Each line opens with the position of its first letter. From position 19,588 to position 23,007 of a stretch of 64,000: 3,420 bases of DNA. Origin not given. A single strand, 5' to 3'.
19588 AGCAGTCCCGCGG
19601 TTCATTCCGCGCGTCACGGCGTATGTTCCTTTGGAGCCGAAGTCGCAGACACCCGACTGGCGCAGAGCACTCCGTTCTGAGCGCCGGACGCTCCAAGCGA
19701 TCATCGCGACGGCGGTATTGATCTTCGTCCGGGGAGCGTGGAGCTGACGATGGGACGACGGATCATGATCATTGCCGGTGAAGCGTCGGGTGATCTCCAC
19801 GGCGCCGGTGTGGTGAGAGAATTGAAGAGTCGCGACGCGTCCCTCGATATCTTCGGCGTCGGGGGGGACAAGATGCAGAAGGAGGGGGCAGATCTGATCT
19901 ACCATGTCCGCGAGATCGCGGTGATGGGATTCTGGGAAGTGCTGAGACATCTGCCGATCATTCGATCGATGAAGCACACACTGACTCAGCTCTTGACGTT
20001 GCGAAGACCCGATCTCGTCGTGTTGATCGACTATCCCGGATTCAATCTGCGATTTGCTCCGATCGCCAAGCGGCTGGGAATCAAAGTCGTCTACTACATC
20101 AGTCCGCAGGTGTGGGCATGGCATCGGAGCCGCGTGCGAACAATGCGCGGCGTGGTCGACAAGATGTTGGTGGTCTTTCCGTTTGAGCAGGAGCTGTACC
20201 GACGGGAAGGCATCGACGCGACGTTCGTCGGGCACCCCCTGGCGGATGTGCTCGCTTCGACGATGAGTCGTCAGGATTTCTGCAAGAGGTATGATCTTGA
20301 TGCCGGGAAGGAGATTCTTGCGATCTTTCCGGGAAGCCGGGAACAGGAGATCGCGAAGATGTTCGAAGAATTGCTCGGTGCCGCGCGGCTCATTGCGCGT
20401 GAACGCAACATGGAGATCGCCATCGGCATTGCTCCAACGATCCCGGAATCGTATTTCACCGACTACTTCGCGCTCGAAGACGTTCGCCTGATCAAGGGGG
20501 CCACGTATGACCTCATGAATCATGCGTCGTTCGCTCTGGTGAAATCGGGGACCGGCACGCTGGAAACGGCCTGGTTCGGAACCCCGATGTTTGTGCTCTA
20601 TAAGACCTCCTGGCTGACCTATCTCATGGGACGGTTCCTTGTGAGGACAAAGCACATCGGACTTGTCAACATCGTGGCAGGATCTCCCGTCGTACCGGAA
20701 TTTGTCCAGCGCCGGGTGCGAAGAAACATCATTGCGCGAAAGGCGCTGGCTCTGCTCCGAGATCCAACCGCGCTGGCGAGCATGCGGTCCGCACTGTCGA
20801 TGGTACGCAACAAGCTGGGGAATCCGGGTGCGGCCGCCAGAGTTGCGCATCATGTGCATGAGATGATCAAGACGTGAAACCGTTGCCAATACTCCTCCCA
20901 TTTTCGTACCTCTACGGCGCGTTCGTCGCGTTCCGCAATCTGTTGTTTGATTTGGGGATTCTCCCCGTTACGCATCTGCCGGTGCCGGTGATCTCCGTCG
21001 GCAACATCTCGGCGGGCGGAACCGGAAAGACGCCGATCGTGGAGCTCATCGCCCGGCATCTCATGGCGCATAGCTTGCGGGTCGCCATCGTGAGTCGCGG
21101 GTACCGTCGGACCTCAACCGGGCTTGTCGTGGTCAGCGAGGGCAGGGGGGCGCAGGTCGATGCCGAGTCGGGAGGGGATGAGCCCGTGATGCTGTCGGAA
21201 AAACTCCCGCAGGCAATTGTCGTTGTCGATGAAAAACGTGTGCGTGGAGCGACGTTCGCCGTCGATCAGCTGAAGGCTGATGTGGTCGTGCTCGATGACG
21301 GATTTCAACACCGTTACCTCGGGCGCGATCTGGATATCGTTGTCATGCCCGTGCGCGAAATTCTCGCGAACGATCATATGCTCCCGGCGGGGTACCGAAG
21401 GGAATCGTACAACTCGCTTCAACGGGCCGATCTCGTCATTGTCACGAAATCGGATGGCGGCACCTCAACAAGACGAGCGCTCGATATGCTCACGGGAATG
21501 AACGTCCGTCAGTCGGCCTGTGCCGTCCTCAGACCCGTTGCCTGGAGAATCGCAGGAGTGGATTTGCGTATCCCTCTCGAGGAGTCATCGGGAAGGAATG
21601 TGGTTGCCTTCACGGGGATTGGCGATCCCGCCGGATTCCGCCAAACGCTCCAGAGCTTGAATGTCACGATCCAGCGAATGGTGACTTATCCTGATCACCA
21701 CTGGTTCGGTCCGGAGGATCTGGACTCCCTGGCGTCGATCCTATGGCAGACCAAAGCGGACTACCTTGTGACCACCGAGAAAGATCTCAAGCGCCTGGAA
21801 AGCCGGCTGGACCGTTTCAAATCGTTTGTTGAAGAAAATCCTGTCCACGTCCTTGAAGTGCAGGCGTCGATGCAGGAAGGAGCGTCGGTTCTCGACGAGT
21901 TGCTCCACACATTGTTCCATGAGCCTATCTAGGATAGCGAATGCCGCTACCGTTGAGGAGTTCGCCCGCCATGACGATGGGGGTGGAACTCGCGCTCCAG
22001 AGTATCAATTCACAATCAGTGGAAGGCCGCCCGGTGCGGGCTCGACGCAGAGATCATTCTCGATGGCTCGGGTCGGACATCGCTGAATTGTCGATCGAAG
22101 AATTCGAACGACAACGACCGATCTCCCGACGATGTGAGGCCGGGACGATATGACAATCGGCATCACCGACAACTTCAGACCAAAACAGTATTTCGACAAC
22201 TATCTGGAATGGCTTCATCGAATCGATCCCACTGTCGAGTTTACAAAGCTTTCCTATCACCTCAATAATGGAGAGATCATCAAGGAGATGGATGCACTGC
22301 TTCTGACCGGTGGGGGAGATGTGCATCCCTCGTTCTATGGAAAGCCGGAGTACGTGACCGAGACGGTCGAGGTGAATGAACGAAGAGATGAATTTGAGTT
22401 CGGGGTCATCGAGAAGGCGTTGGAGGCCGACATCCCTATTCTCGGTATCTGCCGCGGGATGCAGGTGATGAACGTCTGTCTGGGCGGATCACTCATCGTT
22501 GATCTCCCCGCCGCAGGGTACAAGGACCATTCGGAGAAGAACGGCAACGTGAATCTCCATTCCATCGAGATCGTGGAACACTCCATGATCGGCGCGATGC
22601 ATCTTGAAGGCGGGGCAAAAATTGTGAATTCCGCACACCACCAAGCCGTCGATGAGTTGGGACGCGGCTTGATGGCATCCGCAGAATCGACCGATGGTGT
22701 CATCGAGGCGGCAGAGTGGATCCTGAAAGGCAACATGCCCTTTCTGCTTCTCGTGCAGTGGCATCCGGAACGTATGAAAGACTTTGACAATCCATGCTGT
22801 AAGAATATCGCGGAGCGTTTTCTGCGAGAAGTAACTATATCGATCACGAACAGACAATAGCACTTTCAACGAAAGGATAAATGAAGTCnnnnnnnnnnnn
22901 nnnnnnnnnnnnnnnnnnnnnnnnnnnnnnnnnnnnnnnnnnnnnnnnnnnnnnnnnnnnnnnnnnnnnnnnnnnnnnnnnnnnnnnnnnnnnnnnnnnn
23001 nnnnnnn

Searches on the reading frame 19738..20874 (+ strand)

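Call 30: search_protein_families(library=pfam, proteins=[window:19738-20874:+], max_evalue=0.0001)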
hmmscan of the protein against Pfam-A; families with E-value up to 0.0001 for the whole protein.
window:19738-20874:+ (379 aa): 1 family
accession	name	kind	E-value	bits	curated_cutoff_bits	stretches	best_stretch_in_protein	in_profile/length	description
PF02684.21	LpxB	-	2.3e-95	320.1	22.6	1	9-345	1-344/374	Lipid-A-disaccharide synthetase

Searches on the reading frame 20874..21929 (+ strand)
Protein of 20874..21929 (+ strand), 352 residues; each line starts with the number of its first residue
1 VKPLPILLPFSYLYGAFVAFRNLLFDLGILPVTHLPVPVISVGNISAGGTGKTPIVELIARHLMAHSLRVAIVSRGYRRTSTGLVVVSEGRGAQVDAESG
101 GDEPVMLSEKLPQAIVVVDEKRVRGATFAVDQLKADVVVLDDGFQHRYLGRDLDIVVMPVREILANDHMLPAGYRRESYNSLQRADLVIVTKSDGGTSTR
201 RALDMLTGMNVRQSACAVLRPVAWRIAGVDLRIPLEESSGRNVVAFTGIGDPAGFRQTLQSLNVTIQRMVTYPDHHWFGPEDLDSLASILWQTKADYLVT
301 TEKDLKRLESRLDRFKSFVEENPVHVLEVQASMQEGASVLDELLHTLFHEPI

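Call 30: search_protein_families(library=pfam, proteins=[window:20874-21929:+], max_evalue=0.0001)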
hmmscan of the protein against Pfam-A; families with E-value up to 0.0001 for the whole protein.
window:20874-21929:+ (352 aa): 1 family
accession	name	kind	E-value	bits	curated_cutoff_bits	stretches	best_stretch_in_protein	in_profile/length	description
PF02606.20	LpxK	-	1e-88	298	27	1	6-338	4-318/328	Tetraacyldisaccharide-1-P 4'-kinase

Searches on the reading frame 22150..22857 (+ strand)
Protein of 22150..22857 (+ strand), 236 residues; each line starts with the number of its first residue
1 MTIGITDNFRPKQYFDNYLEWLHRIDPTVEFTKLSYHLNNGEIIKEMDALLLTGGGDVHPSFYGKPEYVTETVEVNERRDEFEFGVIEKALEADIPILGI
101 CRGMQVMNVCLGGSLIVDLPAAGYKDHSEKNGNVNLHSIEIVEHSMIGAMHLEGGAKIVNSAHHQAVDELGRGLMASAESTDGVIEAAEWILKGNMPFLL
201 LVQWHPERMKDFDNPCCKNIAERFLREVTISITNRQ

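Call 30: search_protein_families(library=pfam, proteins=[window:22150-22857:+], max_evalue=0.0001)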
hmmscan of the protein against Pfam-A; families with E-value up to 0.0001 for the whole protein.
window:22150-22857:+ (236 aa): 2 families
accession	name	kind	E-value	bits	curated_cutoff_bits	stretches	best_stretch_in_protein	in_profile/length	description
PF07722.19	Peptidase_C26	-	2.6e-46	158.6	20.5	1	41-207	53-219/219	Peptidase C26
PF00117.34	GATase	-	1.9e-13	50.9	22.8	1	81-209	59-174/190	Glutamine amidotransferase class-I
